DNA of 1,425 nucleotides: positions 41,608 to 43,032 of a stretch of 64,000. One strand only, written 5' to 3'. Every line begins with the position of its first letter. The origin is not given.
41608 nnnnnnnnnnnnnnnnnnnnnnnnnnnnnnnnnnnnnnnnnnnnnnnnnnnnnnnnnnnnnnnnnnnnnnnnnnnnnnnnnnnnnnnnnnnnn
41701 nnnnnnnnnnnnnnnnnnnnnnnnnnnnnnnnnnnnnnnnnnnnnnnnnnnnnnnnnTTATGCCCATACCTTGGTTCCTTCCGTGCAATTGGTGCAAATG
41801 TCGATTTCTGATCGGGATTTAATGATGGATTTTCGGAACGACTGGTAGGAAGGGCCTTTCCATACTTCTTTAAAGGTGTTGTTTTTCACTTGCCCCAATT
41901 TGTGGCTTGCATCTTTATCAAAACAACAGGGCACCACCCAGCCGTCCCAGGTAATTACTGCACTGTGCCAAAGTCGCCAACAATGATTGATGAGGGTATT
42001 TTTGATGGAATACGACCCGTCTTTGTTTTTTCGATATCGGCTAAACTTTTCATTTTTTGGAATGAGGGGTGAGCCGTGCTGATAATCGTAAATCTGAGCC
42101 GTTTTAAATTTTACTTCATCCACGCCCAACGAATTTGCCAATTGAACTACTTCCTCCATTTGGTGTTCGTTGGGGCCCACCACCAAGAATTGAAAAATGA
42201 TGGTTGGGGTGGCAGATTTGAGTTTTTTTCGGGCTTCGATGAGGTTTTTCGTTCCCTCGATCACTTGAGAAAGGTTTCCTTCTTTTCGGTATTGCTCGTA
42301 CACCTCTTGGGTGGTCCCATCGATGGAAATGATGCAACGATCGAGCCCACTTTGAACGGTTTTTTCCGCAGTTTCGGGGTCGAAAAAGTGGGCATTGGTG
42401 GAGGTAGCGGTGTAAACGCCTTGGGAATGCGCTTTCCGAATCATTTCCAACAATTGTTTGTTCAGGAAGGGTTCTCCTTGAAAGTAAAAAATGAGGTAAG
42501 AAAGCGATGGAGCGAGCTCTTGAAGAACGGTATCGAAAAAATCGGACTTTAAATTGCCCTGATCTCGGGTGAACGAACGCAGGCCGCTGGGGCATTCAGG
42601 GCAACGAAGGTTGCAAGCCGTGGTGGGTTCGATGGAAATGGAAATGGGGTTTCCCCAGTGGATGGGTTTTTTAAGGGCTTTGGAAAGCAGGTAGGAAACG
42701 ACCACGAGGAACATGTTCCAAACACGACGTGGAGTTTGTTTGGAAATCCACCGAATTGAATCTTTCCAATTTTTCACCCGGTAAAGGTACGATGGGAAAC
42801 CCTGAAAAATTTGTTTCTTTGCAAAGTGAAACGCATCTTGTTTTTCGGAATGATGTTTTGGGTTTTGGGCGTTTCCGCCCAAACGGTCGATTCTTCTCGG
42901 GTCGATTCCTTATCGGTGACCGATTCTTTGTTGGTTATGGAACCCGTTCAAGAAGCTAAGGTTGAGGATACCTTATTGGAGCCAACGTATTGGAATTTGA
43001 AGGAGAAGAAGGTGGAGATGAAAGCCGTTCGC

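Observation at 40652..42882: Overlapping gene pair: radical SAM/SPASM enzyme plus Omp85-like outer-membrane beta-barrel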

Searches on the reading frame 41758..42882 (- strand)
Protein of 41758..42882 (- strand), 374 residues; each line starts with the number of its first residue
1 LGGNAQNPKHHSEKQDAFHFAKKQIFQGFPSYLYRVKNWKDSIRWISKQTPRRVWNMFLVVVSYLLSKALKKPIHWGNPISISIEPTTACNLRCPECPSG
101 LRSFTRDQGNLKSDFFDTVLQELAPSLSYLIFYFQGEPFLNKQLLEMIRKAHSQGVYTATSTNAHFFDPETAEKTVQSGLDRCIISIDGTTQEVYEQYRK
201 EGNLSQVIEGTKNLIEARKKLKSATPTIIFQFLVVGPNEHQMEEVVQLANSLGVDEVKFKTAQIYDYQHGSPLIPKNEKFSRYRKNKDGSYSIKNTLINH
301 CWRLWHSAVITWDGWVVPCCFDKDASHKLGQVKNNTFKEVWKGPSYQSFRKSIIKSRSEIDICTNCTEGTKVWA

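Call 3: search_protein_families(library=pfam, proteins=[window:41758-42882:-], max_evalue=0.01)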
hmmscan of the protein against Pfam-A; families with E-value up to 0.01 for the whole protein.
window:41758-42882:- (374 aa): 4 families
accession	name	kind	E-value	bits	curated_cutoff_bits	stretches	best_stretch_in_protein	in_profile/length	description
PF13186.11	SPASM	-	2.9e-17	63.2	21.5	1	301-367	1-67/67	Iron-sulfur cluster-binding domain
PF04055.27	Radical_SAM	-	1.4e-15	58.3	29.5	1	84-248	1-165/166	Radical SAM superfamily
PF09370.16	PEP_hydrolase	-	0.0014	18.3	33.8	1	145-230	139-219/267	Phosphoenolpyruvate hydrolase-like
PF13353.11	Fer4_12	-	0.0018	19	22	1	89-205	14-131/137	4Fe-4S single cluster domain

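Call 4: search_protein_families(library=ncbifam, proteins=[window:41758-42882:-], max_evalue=0.01)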
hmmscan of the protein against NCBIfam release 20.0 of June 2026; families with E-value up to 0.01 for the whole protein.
window:41758-42882:- (374 aa): 53 families (the best 25 are shown)
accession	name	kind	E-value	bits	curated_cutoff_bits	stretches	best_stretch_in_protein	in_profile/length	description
TIGR04317.1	W_rSAM_matur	equivalog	3.8e-37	128.2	380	1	82-367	6-314/349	tungsten cofactor oxidoreductase radical SAM maturase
TIGR04311.1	rSAM_Geo_metal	subfamily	7.9e-32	110.8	400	2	79-268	2-193/423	radical SAM/SPASM family putative metalloenzyme maturase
TIGR02109.1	PQQ_syn_pqqE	equivalog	6.3e-20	71.4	381.35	1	77-342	4-281/358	pyrroloquinoline quinone biosynthesis protein PqqE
TIGR04545.1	rSAM_ahbD_hemeb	equivalog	1.7e-19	70.4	500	1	82-254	2-167/339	heme b synthase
TIGR04054.1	rSAM_NirJ1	equivalog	3.6e-18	65.3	650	1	83-260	39-208/387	putative heme d1 biosynthesis radical SAM protein NirJ1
TIGR04347.1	pseudo_SAM_Halo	equivalog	4.6e-18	65.6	525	1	85-260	43-210/390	TIGR04347 family pseudo-SAM/SPASM protein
NF045574.1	sacti_mat_StsB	exception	1.7e-17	63.4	625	1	87-259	103-266/466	StsB family radical SAM/SPASM domain sactipeptide maturase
NF050035.1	rSAM_WgK_link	exception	5.8e-17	61.7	650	1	78-215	7-144/367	radical SAM/SPASM peptide maturase WgkB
TIGR04055.1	rSAM_NirJ2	equivalog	8.1e-16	58.4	500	1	82-253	2-165/326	putative heme d1 biosynthesis radical SAM protein NirJ2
TIGR03962.1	mycofact_rSAM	equivalog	8.2e-16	58.1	265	1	78-254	10-178/339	mycofactocin radical SAM maturase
TIGR04321.1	spiroSPASM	subfamily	1.1e-15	57.3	250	1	78-368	229-504/510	spiro-SPASM protein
TIGR04546.1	rSAM_ahbC_deAc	equivalog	2.3e-15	56.3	650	1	86-259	45-210/390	12,18-didecarboxysiroheme deacetylase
TIGR04251.1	SCM_rSAM_ScmF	equivalog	2.2e-14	53.6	400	1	87-263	11-183/353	SynChlorMet cassette radical SAM/SPASM protein ScmF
TIGR04051.1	rSAM_NirJ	equivalog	2.9e-14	52.8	515.45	1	89-257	11-171/354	heme d1 biosynthesis radical SAM protein NirJ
TIGR04250.1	SCM_rSAM_ScmE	equivalog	6.3e-14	51.6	400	2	79-215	2-138/358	SynChlorMet cassette radical SAM/SPASM protein ScmE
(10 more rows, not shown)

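Call 5: find_homologous_proteins(query=window:41758-42882:-, max_evalue=0.00001)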
Query window:41758-42882:- (374 aa): 8000 proteins with E <= 0.00001 among 8000 candidates; the best 120 are listed.
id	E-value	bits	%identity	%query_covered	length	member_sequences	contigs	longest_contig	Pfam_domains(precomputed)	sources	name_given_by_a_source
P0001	1.4e-210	717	96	85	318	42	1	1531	PF13186.12,PF04055.28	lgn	-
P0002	9.4e-206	701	86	91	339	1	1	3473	PF13186.12,PF04055.28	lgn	-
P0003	1.1e-198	678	91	85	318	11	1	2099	PF13186.12,PF04055.28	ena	-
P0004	6.6e-194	662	87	85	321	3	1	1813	PF13186.12,PF04055.28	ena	-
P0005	8.6e-171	586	77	85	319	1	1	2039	PF13186.12,PF04055.28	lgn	-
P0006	1.4e-170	586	76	85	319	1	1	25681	PF13186.12,PF04055.28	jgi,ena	jgi:radical SAM protein with 4Fe4S-binding SPASM domain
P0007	1.1e-160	553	-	-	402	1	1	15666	PF13186.12,PF04055.28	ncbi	-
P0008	4.0e-159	548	65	91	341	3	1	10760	PF13186.12,PF04055.28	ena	-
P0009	2.8e-158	545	67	90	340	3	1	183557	PF13186.12,PF04055.28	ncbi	-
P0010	8.0e-158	544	66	90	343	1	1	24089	PF13186.12,PF04055.28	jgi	-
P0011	1.2e-156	540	66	89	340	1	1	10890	PF13186.12,PF04055.28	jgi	-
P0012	1.6e-156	539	64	90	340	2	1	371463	PF13186.12,PF04055.28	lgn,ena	-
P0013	2.2e-156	539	64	90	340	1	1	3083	PF13186.12,PF04055.28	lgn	-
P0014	6.7e-156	537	66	89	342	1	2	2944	PF13186.12,PF04055.28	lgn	-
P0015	7.4e-156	537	65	90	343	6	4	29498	PF13186.12,PF04055.28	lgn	-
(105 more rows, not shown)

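Call 10: find_related_loci(query=A1, collection=genome_contigs, flank=8000)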
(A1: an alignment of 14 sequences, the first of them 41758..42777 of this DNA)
Query A1 (339 aa) in genome_contigs; peptide patterns used: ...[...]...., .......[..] (x = any residue, [..] = any of these).
600 stretches matched a pattern (row limit reached: there are more); 598 encode a relative of the query (tblastn E <= 1e-3); the best 80 are kept; 80 distinct loci.
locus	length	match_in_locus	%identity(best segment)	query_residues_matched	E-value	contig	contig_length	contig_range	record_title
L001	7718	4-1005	64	6-339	2e-155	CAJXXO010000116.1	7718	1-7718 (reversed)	MAG TPA_asm: uncultured Bacteroidetes bacterium isolate SRR4030058_bin.11_MetaBAT_v2.12.1_MAG genome assembly, contig: N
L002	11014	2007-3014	62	4-339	4e-154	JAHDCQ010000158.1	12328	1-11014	MAG: Saprospiraceae bacterium isolate MAG-138 RZ_14698, whole genome shotgun sequence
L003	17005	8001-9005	64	5-339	2e-153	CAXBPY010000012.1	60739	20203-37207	MAG TPA_asm: uncultured bacterium isolate SRR1790644_binner123_Refined_12 genome assembly, contig: ERZ2944672.21, whole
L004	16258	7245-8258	64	2-339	2e-153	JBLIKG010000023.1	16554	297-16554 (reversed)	MAG: Roseivirga sp. isolate 3300054695_141 Ga0535665_0004009, whole genome shotgun sequence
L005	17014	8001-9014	63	2-339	4e-153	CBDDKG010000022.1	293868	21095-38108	MAG: Roseivirga sp. isolate bef15c07-a496-49c9-afad-cfb95689b28c genome assembly, contig: contig_22, whole genome shotgu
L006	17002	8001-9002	60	5-338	5e-153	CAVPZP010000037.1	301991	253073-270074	MAG: Lewinellaceae bacterium isolate MFD03250.bin.2.16 genome assembly, contig: contig_1924, whole genome shotgun sequen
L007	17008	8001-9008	63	4-339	1e-152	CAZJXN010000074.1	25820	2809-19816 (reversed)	MAG TPA_asm: uncultured Saprospiraceae bacterium isolate SRP128246_co1_16 genome assembly, contig: NODE_3474_length_2582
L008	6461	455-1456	65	6-339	8e-153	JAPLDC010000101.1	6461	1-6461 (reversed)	MAG: Bacteroidetes bacterium isolate LacPavin_0920_WC57_MAG_35_7 LacPavin_0920_WC57_scaffold_540623, whole genome shotgu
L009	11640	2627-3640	62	2-339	5e-152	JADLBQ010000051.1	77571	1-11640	MAG: Bacteroidia bacterium isolate SJ183 c_000001020117, whole genome shotgun sequence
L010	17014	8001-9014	63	2-339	2e-151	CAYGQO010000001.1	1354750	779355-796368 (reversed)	MAG TPA_asm: uncultured Roseivirgaceae bacterium isolate ERP117304_co3_176 genome assembly, contig: NODE_1_length_135475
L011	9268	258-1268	64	3-339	3e-151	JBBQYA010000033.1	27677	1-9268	MAG: Sphingobacteriales bacterium isolate Co_metawrap_2142 Cmw_2142_k141_1582642_length_27677_cov_24.9965, whole genome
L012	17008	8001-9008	62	4-339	4e-151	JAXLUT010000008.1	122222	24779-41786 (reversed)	MAG: Saprospiraceae bacterium isolate STL-BAC37 C4.114.fa-8, whole genome shotgun sequence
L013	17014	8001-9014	62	2-339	3e-151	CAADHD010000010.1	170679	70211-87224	uncultured Bacteroidetes bacterium isolate BCD.fa.gz genome assembly, contig: k127_567166, whole genome shotgun sequence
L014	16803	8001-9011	60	3-339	6e-151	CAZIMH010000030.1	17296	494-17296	MAG TPA_asm: uncultured Saprospiraceae bacterium isolate binchicken_co258_146 genome assembly, contig: NODE_2142_length_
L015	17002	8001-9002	64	6-339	7e-151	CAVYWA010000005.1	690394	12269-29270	MAG: uncultured Bacteroidetes bacterium isolate MFD01476.bin.1.210 genome assembly, contig: contig_11834, whole genome s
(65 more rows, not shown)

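Call 13: find_encoding_contigs(protein=P0006, flank=8000, max_places=3)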
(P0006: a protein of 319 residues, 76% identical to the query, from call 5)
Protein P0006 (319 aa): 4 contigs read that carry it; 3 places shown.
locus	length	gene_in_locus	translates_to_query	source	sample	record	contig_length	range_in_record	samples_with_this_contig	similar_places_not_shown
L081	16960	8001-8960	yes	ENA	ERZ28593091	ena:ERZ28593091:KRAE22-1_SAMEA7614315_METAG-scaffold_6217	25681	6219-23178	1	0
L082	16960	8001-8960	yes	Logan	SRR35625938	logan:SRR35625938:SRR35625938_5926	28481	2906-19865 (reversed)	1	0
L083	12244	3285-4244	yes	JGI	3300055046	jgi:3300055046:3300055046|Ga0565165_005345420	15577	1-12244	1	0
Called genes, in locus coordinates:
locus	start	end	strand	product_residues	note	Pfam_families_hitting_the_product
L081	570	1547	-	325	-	PF19841:GldN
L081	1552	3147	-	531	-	PF12081:GldM_1st, PF21601:GldM_2nd, PF21602:GldM_3rd, PF12080:GldM_4th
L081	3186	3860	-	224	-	PF22827:GldL_N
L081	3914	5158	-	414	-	PF03781:FGE-sulfatase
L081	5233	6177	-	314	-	PF11751:PorP_SprF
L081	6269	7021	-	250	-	PF02602:HEM4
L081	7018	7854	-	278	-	PF14093:DUF4271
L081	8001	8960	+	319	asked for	PF04055:Radical_SAM, PF13186:SPASM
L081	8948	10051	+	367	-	PF01103:Omp85 (weak)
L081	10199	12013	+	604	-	PF07498:Rho_N (weak), PF07497:Rho_RNA_bind, PF00006:ATP-synt_ab, PF05729:NACHT (faint)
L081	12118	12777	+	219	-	PF00730:HhH-GPD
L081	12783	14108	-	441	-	-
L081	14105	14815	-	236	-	PF03309:Pan_kinase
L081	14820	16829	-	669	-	PF13616:Rotamase_3, PF00639:Rotamase, PF13616:Rotamase_3, PF00639:Rotamase, PF13145:Rotamase_2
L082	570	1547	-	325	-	PF19841:GldN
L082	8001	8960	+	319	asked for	PF04055:Radical_SAM, PF13186:SPASM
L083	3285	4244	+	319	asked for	PF04055:Radical_SAM, PF13186:SPASM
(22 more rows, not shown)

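Call 14: find_encoding_contigs(protein=P0007, flank=8000, max_places=3)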
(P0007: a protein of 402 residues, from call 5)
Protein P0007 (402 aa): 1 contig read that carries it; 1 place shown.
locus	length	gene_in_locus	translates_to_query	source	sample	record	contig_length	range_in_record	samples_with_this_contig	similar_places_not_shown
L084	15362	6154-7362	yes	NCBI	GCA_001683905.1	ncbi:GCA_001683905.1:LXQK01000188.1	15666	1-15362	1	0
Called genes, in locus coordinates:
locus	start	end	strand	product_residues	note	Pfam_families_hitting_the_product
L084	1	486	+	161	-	?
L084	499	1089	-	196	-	-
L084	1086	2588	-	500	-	PF01676:Metalloenzyme, PF06415:iPGM_N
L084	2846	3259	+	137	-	PF16022:DUF4783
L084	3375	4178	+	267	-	PF02749:QRPTase_N, PF01729:QRPTase_C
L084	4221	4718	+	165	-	PF14317:YcxB (weak)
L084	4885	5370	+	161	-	PF21982:RecX_HTH1 (weak), PF02631:RecX_HTH2, PF21981:RecX_HTH3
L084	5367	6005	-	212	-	PF14014:DUF4230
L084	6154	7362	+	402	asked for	PF04055:Radical_SAM, PF13186:SPASM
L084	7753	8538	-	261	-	PF00459:Inositol_P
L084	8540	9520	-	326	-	PF00795:CN_hydrolase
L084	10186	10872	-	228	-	PF00590:TP_methylase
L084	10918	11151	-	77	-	PF01329:Pterin_4a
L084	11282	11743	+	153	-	-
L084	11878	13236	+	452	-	PF05787:PhoX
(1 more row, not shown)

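Call 19: search_solved_structures(query=A1, max_evalue=0.001, show_alignments=2)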
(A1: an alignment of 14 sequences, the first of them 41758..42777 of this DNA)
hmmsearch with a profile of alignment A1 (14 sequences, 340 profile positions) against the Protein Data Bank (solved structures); distinct sequences matched with E-value up to 0.001: 9.
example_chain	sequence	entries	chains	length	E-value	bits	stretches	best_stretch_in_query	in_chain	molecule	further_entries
4m7t_A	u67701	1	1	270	7.5e-19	71.1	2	274-334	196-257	BtrN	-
4m7s_A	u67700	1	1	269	1.3e-18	70.4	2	274-334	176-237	BtrN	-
4k37_A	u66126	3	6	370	5.3e-08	35.4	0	45-142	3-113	Anaerobic sulfatase-maturating enzyme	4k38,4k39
4k36_A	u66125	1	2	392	5.5e-08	35.4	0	45-142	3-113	Anaerobic sulfatase-maturating enzyme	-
7vob_C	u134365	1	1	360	2.8e-07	33.1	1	53-178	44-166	Cytosylglucuronate decarboxylase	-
7voc_C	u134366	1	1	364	2.8e-07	33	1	53-178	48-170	Cytosylglucuronate decarboxylase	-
5wgg_A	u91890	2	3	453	4.1e-07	32.5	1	39-165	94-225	Radical SAM domain protein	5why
6c8v_A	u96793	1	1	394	1.9e-05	27.1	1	44-245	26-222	Coenzyme PQQ synthesis protein E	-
7tol_A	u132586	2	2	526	6.8e-05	25.2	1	41-187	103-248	glycerol dibiphytanyl glycerol tetraether - macrocyclic archaeol synthase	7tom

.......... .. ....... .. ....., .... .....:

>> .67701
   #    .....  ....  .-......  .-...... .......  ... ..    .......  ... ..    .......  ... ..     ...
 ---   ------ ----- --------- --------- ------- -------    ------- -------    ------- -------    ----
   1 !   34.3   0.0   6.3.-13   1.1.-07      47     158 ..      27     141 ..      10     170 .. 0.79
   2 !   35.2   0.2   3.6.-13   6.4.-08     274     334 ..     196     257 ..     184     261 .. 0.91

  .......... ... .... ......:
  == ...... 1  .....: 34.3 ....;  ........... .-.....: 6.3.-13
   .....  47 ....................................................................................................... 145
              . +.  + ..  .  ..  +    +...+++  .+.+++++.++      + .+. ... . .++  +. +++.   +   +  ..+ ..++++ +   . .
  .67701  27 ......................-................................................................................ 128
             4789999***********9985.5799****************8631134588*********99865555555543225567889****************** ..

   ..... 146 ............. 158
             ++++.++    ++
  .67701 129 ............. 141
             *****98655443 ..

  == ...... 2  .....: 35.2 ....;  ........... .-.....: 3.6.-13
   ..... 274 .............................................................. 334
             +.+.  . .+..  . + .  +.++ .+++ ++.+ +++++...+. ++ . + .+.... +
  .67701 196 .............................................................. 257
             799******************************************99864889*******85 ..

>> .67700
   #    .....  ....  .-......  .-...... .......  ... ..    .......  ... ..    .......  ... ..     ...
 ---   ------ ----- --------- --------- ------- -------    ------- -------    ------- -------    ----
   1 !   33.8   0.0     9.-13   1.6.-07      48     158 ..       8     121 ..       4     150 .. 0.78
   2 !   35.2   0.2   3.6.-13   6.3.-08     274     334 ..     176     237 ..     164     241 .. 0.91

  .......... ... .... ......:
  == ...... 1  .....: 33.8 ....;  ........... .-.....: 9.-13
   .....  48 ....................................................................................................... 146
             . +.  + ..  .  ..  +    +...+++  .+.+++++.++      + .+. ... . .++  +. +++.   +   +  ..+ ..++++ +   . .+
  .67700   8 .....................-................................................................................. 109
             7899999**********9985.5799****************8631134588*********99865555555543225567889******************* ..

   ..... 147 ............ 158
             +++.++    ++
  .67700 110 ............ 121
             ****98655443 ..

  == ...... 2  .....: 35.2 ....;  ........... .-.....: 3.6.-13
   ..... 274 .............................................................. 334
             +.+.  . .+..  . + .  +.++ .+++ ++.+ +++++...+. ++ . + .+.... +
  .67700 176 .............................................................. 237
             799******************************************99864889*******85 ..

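Call 36: predict_structure(alignment_id=A1)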
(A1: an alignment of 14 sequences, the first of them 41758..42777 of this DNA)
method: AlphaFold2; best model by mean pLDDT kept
length: 339 residues; sequences in the alignment: 14
mean_pLDDT: 83.5   pTM: 0.85
mean pLDDT of the five models: 83.5, 81.5, 81.5, 80.3, 76.9
residues with pLDDT >= 90: 154; 70-90: 127; 50-70: 41; < 50: 17
segments of 3 or more residues with pLDDT < 50: 60-66, 332-339
pLDDT, mean of each block of 10 residues (from residue 1): 78 96 92 85 90 69 46 86 95 85 86 97 91 96 96 82 77 96 96 90 90 96 80 86 85 87 61 89 70 87 91 81 60 43
secondary structure, 60 per line:
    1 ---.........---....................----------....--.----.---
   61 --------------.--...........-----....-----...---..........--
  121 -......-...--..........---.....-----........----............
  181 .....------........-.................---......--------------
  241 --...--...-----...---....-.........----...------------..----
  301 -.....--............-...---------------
elements in order: H4-12 H16-35 E46-49 H78-88 E94-97 H109-118 E122-127 H134-143 E147-151 H157-163 H169-185 E192-199 H201-217 E221-226 E248-250 E256-258 H262-265 H267-271 E272-275 E280-282 H302-306 H309-320

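Call 39: fold_search(model_id=the predicted structure, library=pdb)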
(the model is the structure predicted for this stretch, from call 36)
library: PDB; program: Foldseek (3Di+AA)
matches with E <= 10: 1518; with E <= 0.001: 107
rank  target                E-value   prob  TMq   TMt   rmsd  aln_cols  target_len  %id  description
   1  7vob                  5.4e-12  1.00  0.61  0.63   7.0       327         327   15  The crystal structure of a Radical SAM Enzyme BlsE involved in the Biosynthesis of Blasticidin S (released 2022-05-04)
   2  4k36_B                8.5e-11  1.00  0.57  0.54   8.3       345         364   18  His6 tagged anSMEcpe with bound AdoMet (released 2013-05-08)
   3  4k37_A                9.5e-11  1.00  0.59  0.56   8.1       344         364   17  Native anSMEcpe with bound AdoMet (released 2013-05-08)
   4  4k36_A                1.0e-10  1.00  0.56  0.50   7.8       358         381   16  His6 tagged anSMEcpe with bound AdoMet (released 2013-05-08)
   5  4k37_B                1.9e-10  1.00  0.56  0.53   7.8       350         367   18  Native anSMEcpe with bound AdoMet (released 2013-05-08)
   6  4k38_A                2.5e-10  1.00  0.59  0.54   7.8       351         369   16  Native anSMEcpe with bound AdoMet and Kp18Cys peptide (released 2013-05-08)
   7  5v1s_A                2.7e-10  1.00  0.62  0.51   7.7       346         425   15  Crystal structure of Streptococcus suis SuiB bound to S-adenosylmethionine (released 2017-08-30)
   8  4k38_B                3.0e-10  1.00  0.56  0.53   7.8       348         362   19  Native anSMEcpe with bound AdoMet and Kp18Cys peptide (released 2013-05-08)
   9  4k39_A                3.4e-10  1.00  0.57  0.54   7.7       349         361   17  Native anSMEcpe with bound AdoMet and Cp18Cys peptide (released 2013-05-08)
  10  5why_A                3.6e-10  1.00  0.57  0.47  10.0       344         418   15  Structural Insights into Thioether Bond Formation in the Biosynthesis of Sactipeptides (released 2017-07-26)
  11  6c8v                  4.5e-10  1.00  0.54  0.58   5.7       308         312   15  X-ray structure of PqqE from Methylobacterium extorquens (released 2018-02-14)
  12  4m7t                  4.7e-10  1.00  0.52  0.69   5.6       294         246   17  Crystal structure of BtrN in complex with AdoMet and 2-DOIA (released 2013-10-02)
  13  5v1q_A                6.3e-10  1.00  0.61  0.49   6.8       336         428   13  Crystal structure of Streptococcus suis SuiB (released 2017-08-30)
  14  5v1t_A                1.3e-09  1.00  0.60  0.47   6.3       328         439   13  Crystal structure of Streptococcus suis SuiB bound to precursor peptide SuiA (released 2017-08-30)
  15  4k39_B                1.8e-09  1.00  0.56  0.53   7.4       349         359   17  Native anSMEcpe with bound AdoMet and Cp18Cys peptide (released 2013-05-08)
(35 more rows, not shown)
